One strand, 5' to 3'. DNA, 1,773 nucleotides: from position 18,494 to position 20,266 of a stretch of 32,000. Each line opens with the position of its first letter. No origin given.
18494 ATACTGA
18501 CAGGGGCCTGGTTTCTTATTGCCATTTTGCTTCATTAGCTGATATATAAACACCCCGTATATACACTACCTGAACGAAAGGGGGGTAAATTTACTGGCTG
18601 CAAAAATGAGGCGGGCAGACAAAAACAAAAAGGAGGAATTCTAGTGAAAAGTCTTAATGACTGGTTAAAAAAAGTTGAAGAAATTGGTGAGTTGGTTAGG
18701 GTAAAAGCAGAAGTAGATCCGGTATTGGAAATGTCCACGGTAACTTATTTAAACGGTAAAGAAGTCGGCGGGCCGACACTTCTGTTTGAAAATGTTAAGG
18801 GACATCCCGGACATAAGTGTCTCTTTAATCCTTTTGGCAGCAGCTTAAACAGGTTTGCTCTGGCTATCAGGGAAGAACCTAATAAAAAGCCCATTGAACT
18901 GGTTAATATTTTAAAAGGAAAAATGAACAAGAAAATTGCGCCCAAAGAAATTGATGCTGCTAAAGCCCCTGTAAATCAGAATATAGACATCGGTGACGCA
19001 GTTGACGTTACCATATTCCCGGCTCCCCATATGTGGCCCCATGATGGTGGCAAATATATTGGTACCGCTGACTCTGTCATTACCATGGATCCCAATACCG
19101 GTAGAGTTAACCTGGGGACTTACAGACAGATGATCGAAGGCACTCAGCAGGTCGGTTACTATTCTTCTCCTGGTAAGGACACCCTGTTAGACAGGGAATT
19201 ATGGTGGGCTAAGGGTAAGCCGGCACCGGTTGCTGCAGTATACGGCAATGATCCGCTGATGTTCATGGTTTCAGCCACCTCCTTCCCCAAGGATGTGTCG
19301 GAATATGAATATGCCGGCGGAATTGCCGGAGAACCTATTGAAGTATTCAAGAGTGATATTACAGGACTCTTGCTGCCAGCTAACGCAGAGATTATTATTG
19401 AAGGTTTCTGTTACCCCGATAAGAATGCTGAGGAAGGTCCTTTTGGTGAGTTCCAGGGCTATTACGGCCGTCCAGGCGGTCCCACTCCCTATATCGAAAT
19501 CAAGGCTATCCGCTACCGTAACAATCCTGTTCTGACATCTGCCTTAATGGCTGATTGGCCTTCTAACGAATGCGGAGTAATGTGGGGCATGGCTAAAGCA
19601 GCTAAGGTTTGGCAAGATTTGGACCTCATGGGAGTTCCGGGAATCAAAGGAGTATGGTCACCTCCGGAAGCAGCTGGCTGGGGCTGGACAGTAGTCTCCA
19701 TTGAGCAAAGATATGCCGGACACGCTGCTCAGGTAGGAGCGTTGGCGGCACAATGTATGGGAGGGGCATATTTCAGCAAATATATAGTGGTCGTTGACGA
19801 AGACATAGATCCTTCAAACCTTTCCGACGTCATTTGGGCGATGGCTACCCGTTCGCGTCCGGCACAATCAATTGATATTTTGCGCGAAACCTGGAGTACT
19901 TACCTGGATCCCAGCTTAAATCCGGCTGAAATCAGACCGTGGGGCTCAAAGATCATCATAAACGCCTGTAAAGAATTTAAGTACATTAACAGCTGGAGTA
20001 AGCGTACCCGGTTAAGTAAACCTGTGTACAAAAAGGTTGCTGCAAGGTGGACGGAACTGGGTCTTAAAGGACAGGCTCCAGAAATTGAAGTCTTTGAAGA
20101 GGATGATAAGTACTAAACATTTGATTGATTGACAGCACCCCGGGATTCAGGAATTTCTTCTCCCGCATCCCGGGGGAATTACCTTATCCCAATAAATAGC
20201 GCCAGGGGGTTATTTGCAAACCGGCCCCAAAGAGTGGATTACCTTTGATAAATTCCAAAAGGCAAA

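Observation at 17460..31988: Two-module prFMN (UbiD/UbiX) aromatic-acid island: candidate uptake, CoA activation and decarboxylation funnel with unknown substrate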

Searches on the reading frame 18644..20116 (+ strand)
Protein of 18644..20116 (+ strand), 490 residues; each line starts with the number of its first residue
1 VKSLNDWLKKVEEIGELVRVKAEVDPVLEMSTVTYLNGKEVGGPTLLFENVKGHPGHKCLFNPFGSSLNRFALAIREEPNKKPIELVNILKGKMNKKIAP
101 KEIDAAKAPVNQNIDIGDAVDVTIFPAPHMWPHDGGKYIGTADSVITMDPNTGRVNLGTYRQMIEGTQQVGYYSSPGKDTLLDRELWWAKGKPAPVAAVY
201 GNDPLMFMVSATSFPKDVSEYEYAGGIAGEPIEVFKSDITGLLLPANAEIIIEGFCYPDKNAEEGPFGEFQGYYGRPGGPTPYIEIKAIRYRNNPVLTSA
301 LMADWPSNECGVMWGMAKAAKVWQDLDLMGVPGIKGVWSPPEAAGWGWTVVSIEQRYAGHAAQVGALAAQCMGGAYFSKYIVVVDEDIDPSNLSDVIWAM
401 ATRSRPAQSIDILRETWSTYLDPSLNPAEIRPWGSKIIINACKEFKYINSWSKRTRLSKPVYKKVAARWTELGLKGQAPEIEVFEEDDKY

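Call 7: search_protein_families(library=pfam, proteins=[window:18644-20116:+])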
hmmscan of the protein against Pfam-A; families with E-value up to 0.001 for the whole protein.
window:18644-20116:+ (490 aa): 3 families
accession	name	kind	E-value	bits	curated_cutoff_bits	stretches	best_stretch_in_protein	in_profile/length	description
PF01977.22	UbiD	-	1e-58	198.4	23.3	1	102-301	2-202/206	3-octaprenyl-4-hydroxybenzoate carboxy-lyase Rift-related domain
PF20696.2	UbiD_C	-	3.9e-34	117.8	24.2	1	312-441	2-127/127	3-octaprenyl-4-hydroxybenzoate carboxy-lyase C-terminal domain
PF20695.2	UbiD_N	-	2.1e-17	63.4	24.3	1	8-87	1-75/78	3-octaprenyl-4-hydroxybenzoate carboxy-lyase N-terminal domain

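Call 8: search_protein_families(library=ncbifam, proteins=[window:18644-20116:+])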
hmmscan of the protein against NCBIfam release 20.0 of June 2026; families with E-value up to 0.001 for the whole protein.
window:18644-20116:+ (490 aa): 7 families
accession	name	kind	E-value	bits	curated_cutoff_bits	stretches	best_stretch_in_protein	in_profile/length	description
TIGR00148.1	TIGR00148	subfamily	3.4e-84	283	244.85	1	5-443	2-437/438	UbiD family decarboxylase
TIGR02724.1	phenyl_P_beta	equivalog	9.4e-83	278.1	468.95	1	7-474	6-471/472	phenylphosphate carboxylase subunit beta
NF041204.1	VdcC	exception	1.9e-81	273.9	650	1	2-446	2-440/467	non-oxidative hydroxyarylic acid decarboxylases subunit C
TIGR03701.1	mena_SCO4490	equivalog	8.2e-63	212.6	495.9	1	7-417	2-417/433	menaquinone biosynthesis decarboxylase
TIGR02723.1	phenyl_P_alpha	equivalog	6.1e-59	199.9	564.6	1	11-475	17-482/485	phenylphosphate carboxylase subunit alpha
NF008175.0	PRK10922.1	equivalog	9.6e-58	195.9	788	2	105-474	125-490/497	4-hydroxy-3-polyprenylbenzoate decarboxylase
NF041219.1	BagN_FevL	exception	1.5e-55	188.7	1000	1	2-426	18-450/502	bagremycin/ferroverdin biosynthesis UbiD family decarboxylase BagN/FevL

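Call 9: search_solved_structures(query=window:18644-20116:+, max_evalue=1e-10)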
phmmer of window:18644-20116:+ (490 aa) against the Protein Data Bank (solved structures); distinct sequences matched with E-value up to 1e-10: 40.
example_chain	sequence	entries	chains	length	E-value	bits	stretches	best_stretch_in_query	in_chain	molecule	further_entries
7pda_A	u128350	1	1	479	1.4e-79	271.5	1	27-470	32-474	UbiD family decarboxylase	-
7abn_D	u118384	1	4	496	3.9e-55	190.9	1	11-473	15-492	UbiD-like decarboxylase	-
7abo_C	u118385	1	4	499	3.9e-55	190.8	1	11-473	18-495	UbiD-like decarboxylase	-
4ip2_A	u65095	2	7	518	4.5e-55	190.6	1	11-473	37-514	Aromatic Acid Decarboxylase | PA0254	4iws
2idb_A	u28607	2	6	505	1.5e-51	179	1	3-474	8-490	3-octaprenyl-4-hydroxybenzoate carboxy-lyase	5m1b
7ae4_A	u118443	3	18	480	1.8e-51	178.7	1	2-440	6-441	Phenolic acid decarboxylase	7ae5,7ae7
5m1c_A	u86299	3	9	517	1.9e-51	178.7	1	3-474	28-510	3-octaprenyl-4-hydroxybenzoate carboxy-lyase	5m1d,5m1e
6da6_A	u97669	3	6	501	3.1e-47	164.8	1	2-409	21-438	UbiD-like decarboxylase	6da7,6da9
6h6x_B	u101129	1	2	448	7e-45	157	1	3-426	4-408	3-polyprenyl-4-hydroxybenzoate decarboxylase and related decarboxylases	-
6h6v_A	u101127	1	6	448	5.8e-44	154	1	3-426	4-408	3-polyprenyl-4-hydroxybenzoate decarboxylase and related decarboxylases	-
7nf0_A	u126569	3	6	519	1.6e-43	152.6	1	7-475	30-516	Ferulic acid decarboxylase 1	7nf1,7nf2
9gqr_A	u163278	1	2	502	1.6e-41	145.9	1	5-409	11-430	decarboxylase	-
7ney_A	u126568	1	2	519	2.2e-41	145.5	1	7-475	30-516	Ferulic acid decarboxylase 1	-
5o3m_A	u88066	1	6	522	6e-35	124.3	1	43-428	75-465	Protocatechuate decarboxylase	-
8y64_A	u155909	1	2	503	5.1e-34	121.2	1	5-442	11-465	Ferulic acid decarboxylase 1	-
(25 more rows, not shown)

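Call 16: find_homologous_proteins(query=window:18644-20116:+, max_evalue=1e-20)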
Query window:18644-20116:+ (490 aa): 4944 proteins with E <= 1e-20 among 8000 candidates; the best 120 are listed.
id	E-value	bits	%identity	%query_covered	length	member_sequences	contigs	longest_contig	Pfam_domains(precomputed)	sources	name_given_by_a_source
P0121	0.0e+0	1144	100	100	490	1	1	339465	PF20696.3,PF01977.23,PF20695.3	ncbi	-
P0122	1.2e-286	970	84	99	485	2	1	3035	PF20696.3,PF01977.23,PF20695.3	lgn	-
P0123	4.7e-283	958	84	99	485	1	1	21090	PF20696.3,PF01977.23,PF20695.3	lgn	-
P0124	5.6e-283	957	83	99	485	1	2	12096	PF20696.3,PF01977.23,PF20695.3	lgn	-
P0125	2.3e-281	952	82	99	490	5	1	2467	PF20696.3,PF01977.23,PF20695.3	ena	-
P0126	3.2e-279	945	82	99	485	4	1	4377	PF20696.3,PF01977.23,PF20695.3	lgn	-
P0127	1.5e-269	913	78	99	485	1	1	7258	PF20696.3,PF01977.23,PF20695.3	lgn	-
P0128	2.7e-269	912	78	99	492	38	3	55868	PF20696.3,PF01977.23,PF20695.3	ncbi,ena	-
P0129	5.4e-266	901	77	99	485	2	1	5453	PF20696.3,PF01977.23,PF20695.3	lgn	-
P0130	9.7e-261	884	77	99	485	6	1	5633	PF20696.3,PF01977.23,PF20695.3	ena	-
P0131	1.4e-259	880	76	99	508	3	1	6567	PF20696.3,PF01977.23,PF20695.3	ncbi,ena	-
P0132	5.1e-259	878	75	99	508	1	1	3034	PF20696.3,PF01977.23,PF20695.3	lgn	-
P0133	5.3e-259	878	75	100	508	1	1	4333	PF20696.3,PF01977.23,PF20695.3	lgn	-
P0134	6.0e-259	878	75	99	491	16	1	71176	PF20696.3,PF01977.23,PF20695.3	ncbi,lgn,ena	-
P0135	1.1e-258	877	77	99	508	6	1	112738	PF20696.3,PF01977.23,PF20695.3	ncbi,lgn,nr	ncbi:MAG: UbiD family decarboxylase [Desulfuromonadaceae bacterium]|nr:UbiD family decarboxylase [De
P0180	2.3e-245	833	73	99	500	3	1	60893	PF20696.3,PF01977.23,PF20695.3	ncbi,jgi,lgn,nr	ncbi:MAG: UbiD family decarboxylase [Zoogloeaceae bacterium]|jgi:4-hydroxy-3-polyprenylbenzoate deca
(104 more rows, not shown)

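Call 17: find_encoding_contigs(protein=P0121, flank=10000, max_places=3)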
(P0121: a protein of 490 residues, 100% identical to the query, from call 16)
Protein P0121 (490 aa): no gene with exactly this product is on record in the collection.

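Call 30: find_encoding_contigs(protein=P0135, flank=8000, max_places=2)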
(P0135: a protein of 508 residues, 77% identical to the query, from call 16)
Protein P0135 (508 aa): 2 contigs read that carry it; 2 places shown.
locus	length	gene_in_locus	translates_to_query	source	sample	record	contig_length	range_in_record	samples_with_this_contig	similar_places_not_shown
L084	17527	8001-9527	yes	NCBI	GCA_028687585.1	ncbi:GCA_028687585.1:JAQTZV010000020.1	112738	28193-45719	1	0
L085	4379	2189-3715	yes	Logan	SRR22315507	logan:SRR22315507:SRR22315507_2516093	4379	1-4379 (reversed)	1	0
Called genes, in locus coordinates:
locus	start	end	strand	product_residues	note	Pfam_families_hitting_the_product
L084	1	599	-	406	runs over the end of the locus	PF02515:CoA_transf_3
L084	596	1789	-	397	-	PF02515:CoA_transf_3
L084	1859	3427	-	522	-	PF20695:UbiD_N, PF01977:UbiD, PF20696:UbiD_C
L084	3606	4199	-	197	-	PF02441:Flavoprotein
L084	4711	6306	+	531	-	PF00004:AAA (faint), PF00158:Sigma54_activat, PF14532:Sigma54_activ_2, PF07724:AAA_2 (weak), PF07728:AAA_5 (weak), PF25601:AAA_lid_14, PF02954:HTH_8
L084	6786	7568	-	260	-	PF00392:GntR, PF02082:Rrf2 (weak), PF07729:FCD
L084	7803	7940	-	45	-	-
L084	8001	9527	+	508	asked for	PF20695:UbiD_N, PF01977:UbiD, PF20696:UbiD_C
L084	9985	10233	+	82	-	-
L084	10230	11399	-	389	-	PF13683:rve_3 (weak)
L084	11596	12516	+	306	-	-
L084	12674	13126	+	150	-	PF01243:PNPOx_N, PF12900:Pyridox_ox_2 (weak)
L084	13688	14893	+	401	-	PF00926:DHBP_synthase, PF00925:GTP_cyclohydro2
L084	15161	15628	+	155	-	PF00885:DMRL_synthase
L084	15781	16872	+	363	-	PF13500:AAA_26, PF07085:DRTGG (weak)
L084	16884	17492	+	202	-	PF12146:Hydrolase_4 (weak)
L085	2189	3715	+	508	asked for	PF20695:UbiD_N, PF01977:UbiD, PF20696:UbiD_C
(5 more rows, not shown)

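Call 31: find_encoding_contigs(protein=P0180, flank=8000, max_places=2)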
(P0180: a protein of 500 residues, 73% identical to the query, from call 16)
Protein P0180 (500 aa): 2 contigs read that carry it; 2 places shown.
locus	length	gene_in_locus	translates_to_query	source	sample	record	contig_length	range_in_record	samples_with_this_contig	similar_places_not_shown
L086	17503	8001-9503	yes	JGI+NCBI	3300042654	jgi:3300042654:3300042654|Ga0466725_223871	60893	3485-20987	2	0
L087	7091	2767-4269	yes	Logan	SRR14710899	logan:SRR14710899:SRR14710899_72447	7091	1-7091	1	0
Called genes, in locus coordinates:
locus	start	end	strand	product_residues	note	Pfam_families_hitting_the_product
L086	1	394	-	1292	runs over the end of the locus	PF13018:ESPR, PF12951:PATR, PF18883:AC_1, PF03797:Autotransporter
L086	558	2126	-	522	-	PF00474:SSF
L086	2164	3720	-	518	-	PF03109:ABC1, PF27536:UbiB_helical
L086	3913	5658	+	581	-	PF03485:Arg_tRNA_synt_N, PF00750:tRNA-synt_1d, PF05746:DALR_1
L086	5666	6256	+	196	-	PF05036:SPOR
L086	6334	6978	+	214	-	PF00085:Thioredoxin (faint), PF13743:Thioredoxin_5 (faint), PF01323:DSBA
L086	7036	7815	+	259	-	PF00106:adh_short, PF08659:KR, PF13561:adh_short_C2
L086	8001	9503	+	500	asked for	PF20695:UbiD_N, PF01977:UbiD, PF20696:UbiD_C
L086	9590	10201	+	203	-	PF02441:Flavoprotein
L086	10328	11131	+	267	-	PF00392:GntR, PF07729:FCD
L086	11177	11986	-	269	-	PF09339:HTH_IclR, PF01614:IclR_C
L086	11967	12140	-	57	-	-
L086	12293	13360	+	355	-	PF13379:NMT1_2, PF09084:NMT1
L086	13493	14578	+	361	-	PF13379:NMT1_2, PF09084:NMT1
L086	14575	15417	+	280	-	PF00005:ABC_tran, PF13401:AAA_22 (faint), PF00004:AAA (faint), PF13304:AAA_21 (faint)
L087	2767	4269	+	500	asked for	PF20695:UbiD_N, PF01977:UbiD, PF20696:UbiD_C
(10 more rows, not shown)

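Call 32: find_encoding_contigs(protein=P0128, flank=8000, max_places=2)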
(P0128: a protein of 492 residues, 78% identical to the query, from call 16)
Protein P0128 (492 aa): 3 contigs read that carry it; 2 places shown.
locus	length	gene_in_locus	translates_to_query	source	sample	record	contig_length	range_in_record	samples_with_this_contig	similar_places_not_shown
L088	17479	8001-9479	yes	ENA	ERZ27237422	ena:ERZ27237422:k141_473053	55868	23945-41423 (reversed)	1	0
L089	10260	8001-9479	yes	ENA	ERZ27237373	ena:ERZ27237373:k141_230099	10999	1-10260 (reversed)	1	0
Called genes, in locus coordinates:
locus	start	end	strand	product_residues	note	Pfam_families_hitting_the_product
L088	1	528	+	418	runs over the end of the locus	PF02515:CoA_transf_3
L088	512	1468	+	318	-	PF00682:HMGL-like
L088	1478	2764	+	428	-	PF00330:Aconitase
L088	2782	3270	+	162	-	PF00694:Aconitase_C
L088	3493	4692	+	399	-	PF00067:p450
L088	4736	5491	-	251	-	PF01925:TauE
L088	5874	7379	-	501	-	PF20695:UbiD_N, PF01977:UbiD, PF20696:UbiD_C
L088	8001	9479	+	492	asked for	PF20695:UbiD_N, PF01977:UbiD, PF20696:UbiD_C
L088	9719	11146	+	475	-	PF20695:UbiD_N (weak), PF01977:UbiD, PF20696:UbiD_C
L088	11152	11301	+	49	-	-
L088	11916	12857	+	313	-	-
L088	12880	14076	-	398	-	PF01266:DAO (faint), PF07992:Pyr_redox_2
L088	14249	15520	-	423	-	PF04055:Radical_SAM, PF13186:SPASM, PF02810:SEC-C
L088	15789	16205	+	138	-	PF22636:FlK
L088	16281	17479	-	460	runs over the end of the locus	PF04055:Radical_SAM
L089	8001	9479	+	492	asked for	PF20695:UbiD_N, PF01977:UbiD, PF20696:UbiD_C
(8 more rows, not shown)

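Call 42: find_encoding_contigs(protein=P0123, flank=10000, max_places=2)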
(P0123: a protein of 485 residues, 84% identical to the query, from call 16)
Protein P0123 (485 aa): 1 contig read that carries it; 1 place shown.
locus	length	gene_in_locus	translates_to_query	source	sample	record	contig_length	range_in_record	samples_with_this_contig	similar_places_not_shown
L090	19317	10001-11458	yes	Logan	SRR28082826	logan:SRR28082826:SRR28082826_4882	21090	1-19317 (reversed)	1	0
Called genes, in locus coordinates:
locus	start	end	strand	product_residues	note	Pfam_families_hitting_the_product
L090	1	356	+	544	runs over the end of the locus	PF20695:UbiD_N (weak), PF01977:UbiD, PF20696:UbiD_C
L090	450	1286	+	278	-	PF02749:QRPTase_N, PF01729:QRPTase_C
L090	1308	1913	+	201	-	PF02441:Flavoprotein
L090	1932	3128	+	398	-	PF13433:Peripla_BP_5, PF13458:Peripla_BP_6, PF01094:ANF_receptor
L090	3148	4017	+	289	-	PF02653:BPD_transp_2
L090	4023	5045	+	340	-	PF02653:BPD_transp_2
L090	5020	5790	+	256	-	PF00005:ABC_tran, PF13304:AAA_21 (faint), PF12399:BCA_ABC_TP_C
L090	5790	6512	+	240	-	PF00005:ABC_tran, PF13304:AAA_21 (faint)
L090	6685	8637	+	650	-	PF06506:PrpR_N, PF00989:PAS, PF13426:PAS_9 (faint), PF00158:Sigma54_activat, PF14532:Sigma54_activ_2, PF07728:AAA_5 (weak), PF25601:AAA_lid_14, PF02954:HTH_8, +1 more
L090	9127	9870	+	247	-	PF09339:HTH_IclR, PF01614:IclR_C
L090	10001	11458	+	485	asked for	PF20695:UbiD_N, PF01977:UbiD, PF20696:UbiD_C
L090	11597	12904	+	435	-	PF03594:BenE, PF16983:MFS_MOT1 (weak)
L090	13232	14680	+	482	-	PF01212:Beta_elim_lyase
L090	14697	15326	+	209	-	PF01810:LysE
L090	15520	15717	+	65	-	PF00313:CSD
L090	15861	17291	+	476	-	PF00270:DEAD, PF04851:ResIII (weak), PF00271:Helicase_C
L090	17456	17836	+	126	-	PF00392:GntR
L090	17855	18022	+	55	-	-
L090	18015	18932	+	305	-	PF01145:Band_7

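Call 60: search_dna_similar(query=window:18644-20116:+, collection=plasmids, mode=protein, max_rows=25)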
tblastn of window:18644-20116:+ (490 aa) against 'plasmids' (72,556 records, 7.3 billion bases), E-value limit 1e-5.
Records with a match: 440; places in all: 483; records where one place covers at least 80% of the query: 325.
Best place of each record, by identity: <60% 440.
By first word of the organism name: Sinorhizobium 129; Agrobacterium 24; Paracoccus 19; Ensifer 19; Pantoea 16; Paraburkholderia 13; Streptomyces 12; Rhizobium 12; Escherichia 11; Klebsiella 11; and 64 more.
By predicted mobility (MOB-suite, as given by PLSDB): non-mobilizable 259; conjugative 99; mobilizable 82.
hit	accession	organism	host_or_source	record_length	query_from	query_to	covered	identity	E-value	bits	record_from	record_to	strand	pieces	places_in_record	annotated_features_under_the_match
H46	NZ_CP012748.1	Paraburkholderia caribensis MBA4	soil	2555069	4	472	96%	37.8%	2e-76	268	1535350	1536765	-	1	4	none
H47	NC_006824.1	Aromatoleum aromaticum EbN1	-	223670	2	458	93%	37.9%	1e-76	269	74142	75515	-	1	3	UbiD family decarboxylase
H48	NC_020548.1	Azoarcus sp. KH32C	-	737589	4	474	96%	35.1%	2e-70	251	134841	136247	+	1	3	ppcB: phenylphosphate carboxylase subunit beta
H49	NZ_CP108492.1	Streptomyces sp. NBC_01243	-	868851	1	472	96%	33.3%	9e-64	231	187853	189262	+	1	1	UbiD family decarboxylase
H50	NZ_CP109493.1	Streptomyces sp. NBC_01435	-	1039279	16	472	93%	34.1%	9e-64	231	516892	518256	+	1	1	record has no annotation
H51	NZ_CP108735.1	Streptomyces sp. NBC_00984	-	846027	1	469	96%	33.1%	8e-63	229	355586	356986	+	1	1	UbiD family decarboxylase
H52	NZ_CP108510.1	Streptomyces sp. NBC_01237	-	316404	16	469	93%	33.5%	1e-59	219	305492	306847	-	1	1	UbiD family decarboxylase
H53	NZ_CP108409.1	Kitasatospora sp. NBC_01300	-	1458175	28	480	92%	33.4%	3e-61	224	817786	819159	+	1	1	record has no annotation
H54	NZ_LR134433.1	Legionella adelaidensis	environmental,Cooling tower water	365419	4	474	96%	31.2%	3e-43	171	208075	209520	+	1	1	ubiD: 4-hydroxy-3-polyprenylbenzoate decarboxylase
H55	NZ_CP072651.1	Serratia symbiotica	Aphis fabae,Whole organism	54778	2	481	98%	30.4%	7e-45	176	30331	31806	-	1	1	ubiD: 4-hydroxy-3-polyprenylbenzoate decarboxylase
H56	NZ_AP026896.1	Aeromonas caviae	Microbe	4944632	2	474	97%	30.4%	2e-43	172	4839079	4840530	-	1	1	none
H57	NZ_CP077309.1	Enterobacter hormaechei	-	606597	2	474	97%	30.4%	6e-41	164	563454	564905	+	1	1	ubiD: 4-hydroxy-3-polyprenylbenzoate decarboxylase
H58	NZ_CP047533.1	Salmonella enterica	Clam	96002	4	474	96%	30.5%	4e-41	165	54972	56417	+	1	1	ubiD: 4-hydroxy-3-polyprenylbenzoate decarboxylase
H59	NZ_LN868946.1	Salmonella enterica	Homo sapiens,feces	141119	4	474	96%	30.5%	6e-41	164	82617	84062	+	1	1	ubiD: 4-hydroxy-3-polyprenylbenzoate decarboxylase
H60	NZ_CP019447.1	Kosakonia cowanii JCM 10956 = DSM 18146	-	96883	3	474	96%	30.2%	6e-41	164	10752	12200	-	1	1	ubiD: 4-hydroxy-3-polyprenylbenzoate decarboxylase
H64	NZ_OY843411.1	Escherichia coli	hen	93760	4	474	96%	30.3%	2e-40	163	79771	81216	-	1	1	ubiD: 4-hydroxy-3-polyprenylbenzoate decarboxylase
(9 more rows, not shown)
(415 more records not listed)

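Call 63: get_annotated_region(hit=H48, flank=6000)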
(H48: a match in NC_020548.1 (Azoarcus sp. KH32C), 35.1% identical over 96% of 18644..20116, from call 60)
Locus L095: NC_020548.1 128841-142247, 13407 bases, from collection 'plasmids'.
description: Azoarcus sp. KH32C plasmid pAZKH, complete sequence
organism: Azoarcus sp. KH32C (NCBI taxid 748247)
taxonomy: Bacteria; Pseudomonadota; Betaproteobacteria; Rhodocyclales; Zoogloeaceae; Azoarcus; Azoarcus sp. KH32C
host: -; source: -; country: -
typing (MOB-suite, as given by PLSDB): mobilizable; replicon rep_cluster_432; relaxase MOBP
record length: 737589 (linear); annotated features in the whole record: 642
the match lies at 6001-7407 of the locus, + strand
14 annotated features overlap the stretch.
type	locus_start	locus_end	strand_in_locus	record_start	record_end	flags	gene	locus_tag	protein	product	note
CDS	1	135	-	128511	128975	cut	-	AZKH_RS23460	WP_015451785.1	pyridoxamine 5'-phosphate oxidase family protein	-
CDS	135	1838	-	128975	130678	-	-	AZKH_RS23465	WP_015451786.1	sigma-54-dependent Fis family transcriptional regulator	-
CDS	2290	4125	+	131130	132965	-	-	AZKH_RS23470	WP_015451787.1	PEP-utilizing enzyme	GO:0016310 - phosphorylation [Evidence IEA]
CDS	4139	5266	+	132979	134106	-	-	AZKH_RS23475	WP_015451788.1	PEP/pyruvate-binding domain-containing protein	-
CDS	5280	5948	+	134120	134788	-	-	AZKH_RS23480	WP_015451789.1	CBS domain-containing protein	-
CDS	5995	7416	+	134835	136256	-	ppcB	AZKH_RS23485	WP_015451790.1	phenylphosphate carboxylase subunit beta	-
CDS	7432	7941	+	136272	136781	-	ppcD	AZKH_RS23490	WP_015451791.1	phenylphosphate carboxylase subunit delta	-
CDS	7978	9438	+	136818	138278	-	ppcA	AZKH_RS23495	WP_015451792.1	phenylphosphate carboxylase subunit alpha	-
CDS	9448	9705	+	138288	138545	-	ppcG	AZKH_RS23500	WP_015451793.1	phenylphosphate carboxylase subunit gamma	-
CDS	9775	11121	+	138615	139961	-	-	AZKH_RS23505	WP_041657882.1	UbiD family decarboxylase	-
CDS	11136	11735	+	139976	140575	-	-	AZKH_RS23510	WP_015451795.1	UbiX family flavin prenyltransferase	-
CDS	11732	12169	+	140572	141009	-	-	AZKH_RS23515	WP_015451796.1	DUF120 domain-containing protein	-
CDS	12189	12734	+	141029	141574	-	-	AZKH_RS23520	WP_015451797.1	NUDIX hydrolase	-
CDS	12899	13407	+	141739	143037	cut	-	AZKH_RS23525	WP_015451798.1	AMP-binding protein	-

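Call 65: get_annotated_region(hit=H64, flank=500)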
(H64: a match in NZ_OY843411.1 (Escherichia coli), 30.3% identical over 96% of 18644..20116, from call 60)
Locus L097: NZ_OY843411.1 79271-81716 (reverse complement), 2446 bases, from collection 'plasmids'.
description: Escherichia coli isolate F524 plasmid pF524-3, complete sequence
organism: Escherichia coli (NCBI taxid 562)
taxonomy: Bacteria; Pseudomonadota; Gammaproteobacteria; Enterobacterales; Enterobacteriaceae; Escherichia; Escherichia coli
host: -; source: hen; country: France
typing (MOB-suite, as given by PLSDB): non-mobilizable
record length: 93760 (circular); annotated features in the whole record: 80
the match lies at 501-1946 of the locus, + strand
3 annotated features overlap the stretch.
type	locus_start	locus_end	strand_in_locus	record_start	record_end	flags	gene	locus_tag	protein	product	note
CDS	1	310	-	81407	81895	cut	rfaH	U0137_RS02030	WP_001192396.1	transcription/translation regulatory transformer protein RfaH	GO:0006355 - regulation of DNA-templated transcription [Evidence IEA]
CDS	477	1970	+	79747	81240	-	ubiD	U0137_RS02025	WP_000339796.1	4-hydroxy-3-polyprenylbenzoate decarboxylase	-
CDS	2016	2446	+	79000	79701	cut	fre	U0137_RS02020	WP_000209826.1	NAD(P)H-flavin reductase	-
